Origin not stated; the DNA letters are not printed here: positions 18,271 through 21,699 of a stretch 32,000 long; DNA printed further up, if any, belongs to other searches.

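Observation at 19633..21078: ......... intein in the archaellum ATPase ArlI/FlaI with an atypical Glu-Asp C-terminus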

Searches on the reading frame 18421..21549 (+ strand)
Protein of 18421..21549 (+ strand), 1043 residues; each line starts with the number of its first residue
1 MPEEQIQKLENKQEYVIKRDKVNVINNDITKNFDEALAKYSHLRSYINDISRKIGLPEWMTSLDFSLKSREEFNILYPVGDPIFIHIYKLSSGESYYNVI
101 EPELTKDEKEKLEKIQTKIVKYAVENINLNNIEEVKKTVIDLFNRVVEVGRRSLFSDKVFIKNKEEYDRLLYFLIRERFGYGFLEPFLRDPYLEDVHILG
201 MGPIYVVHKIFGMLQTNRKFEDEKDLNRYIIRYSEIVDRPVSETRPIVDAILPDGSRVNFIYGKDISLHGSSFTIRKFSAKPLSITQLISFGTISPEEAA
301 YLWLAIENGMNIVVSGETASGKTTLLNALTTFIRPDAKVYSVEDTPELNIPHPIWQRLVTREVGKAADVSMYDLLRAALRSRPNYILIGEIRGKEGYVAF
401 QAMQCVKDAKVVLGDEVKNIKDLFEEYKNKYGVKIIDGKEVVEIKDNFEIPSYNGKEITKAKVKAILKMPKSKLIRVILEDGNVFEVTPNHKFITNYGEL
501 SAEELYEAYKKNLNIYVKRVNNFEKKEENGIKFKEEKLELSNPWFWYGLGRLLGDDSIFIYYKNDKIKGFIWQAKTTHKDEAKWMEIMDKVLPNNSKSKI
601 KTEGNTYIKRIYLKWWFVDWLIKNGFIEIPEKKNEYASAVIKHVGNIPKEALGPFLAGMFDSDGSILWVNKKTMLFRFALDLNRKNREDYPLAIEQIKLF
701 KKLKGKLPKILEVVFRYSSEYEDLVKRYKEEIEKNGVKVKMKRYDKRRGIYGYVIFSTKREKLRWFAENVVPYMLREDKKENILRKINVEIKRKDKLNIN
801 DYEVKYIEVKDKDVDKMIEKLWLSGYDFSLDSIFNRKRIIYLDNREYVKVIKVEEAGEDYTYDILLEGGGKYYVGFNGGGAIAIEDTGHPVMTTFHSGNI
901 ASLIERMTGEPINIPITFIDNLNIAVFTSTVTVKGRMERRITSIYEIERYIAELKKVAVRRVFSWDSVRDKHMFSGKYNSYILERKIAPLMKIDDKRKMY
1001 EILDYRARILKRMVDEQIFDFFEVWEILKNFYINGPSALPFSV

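Call 4: search_protein_families(library=pfam, proteins=[window:18421-21549:+], max_evalue=0.1)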
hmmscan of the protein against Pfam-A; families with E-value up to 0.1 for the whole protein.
window:18421-21549:+ (1043 aa): 8 families
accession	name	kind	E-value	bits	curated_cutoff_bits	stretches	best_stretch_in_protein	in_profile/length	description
PF00437.27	T2SSE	-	4.5e-28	98.4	24.9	1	219-404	39-234/370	Type II/IV secretion system protein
PF14890.11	Intein_splicing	-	0.00064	20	35.8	1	412-868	2-142/155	Intein splicing domain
PF13555.12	AAA_29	-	0.0012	19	27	1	308-338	22-51/61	P-loop containing region of AAA domain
PF13191.12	AAA_16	-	0.0026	18.7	32.6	1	309-360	24-75/167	AAA ATPase domain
PF00005.33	ABC_tran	-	0.0029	18.6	25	1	304-337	6-39/137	ABC transporter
PF13401.12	AAA_22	-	0.019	15.7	27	0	310-343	6-40/130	AAA domain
PF14528.11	LAGLIDADG_3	-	0.02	15.6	22.5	0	655-672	6-23/82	LAGLIDADG-like domain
PF10432.14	bact-PGI_C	-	0.063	13.6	24.5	0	564-620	67-125/151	Bacterial phospho-glucose isomerase C-terminal SIS domain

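Call 6: search_protein_families(library=ncbifam, proteins=[window:18421-21549:+], max_evalue=1)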
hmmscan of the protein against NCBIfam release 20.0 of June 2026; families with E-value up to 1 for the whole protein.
window:18421-21549:+ (1043 aa): 35 families (the best 25 are shown)
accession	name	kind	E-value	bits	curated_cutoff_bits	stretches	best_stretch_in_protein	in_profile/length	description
NF058587.1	archaellum_moto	equivalog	1.2e-194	647.9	550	2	45-405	2-373/527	archaellum flagellar ATPase motor FlaI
NF053672.1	bindosome_BasE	exception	2.5e-55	188.2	1000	2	86-403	52-366/512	bindosome assembly system ATPase subunit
TIGR03819.1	heli_sec_ATPase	hypoth_equivalog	1.5e-41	142.8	373.15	1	169-402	40-273/340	TadA family conjugal transfer-associated ATPase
TIGR02788.1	VirB11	equivalog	2.1e-29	102.5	249.95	2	300-401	135-237/308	P-type DNA transfer ATPase VirB11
TIGR02782.1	TrbB_P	equivalog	2.2e-24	86.3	304.55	1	224-397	52-223/303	P-type conjugative transfer ATPase TrbB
NF010475.0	PRK13900.1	equivalog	5e-21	75.1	389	2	301-404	152-257/333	type IV secretion system ATPase VirB11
NF010469.0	PRK13894.1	subfamily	1.4e-18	67.3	508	1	240-398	81-236/320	conjugal transfer ATPase TrbB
NF010425.0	PRK13851.1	equivalog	4.5e-17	61.9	461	2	300-397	153-251/344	type IV secretion system protein VirB11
NF010407.0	PRK13833.1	subfamily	7e-17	61.8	499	1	239-393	75-226/323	conjugal transfer protein TrbB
NF041000.1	ATPase_ComGA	equivalog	1.2e-14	53.9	300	1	304-395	124-211/267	competence type IV pilus ATPase ComGA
TIGR01420.1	pilT_fam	subfamily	5.5e-12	45.6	319.1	1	307-396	121-209/343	PilT/PilU family type 4a pilus ATPase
NF007755.0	PRK10436.1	equivalog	1.6e-09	36.9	617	1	306-402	217-309/465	type II secretion system protein GspE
TIGR01445.1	intein_Nterm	domain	2.5e-09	38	24.5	1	407-495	4-83/83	intein N-terminal splicing region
TIGR02538.1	type_IV_pilB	equivalog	3.5e-09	35.8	675.65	1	296-395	302-398/564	type IV-A pilus assembly ATPase PilB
TIGR02533.1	type_II_gspE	equivalog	5.1e-09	35.3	630.25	1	308-402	241-333/486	type II secretion system ATPase GspE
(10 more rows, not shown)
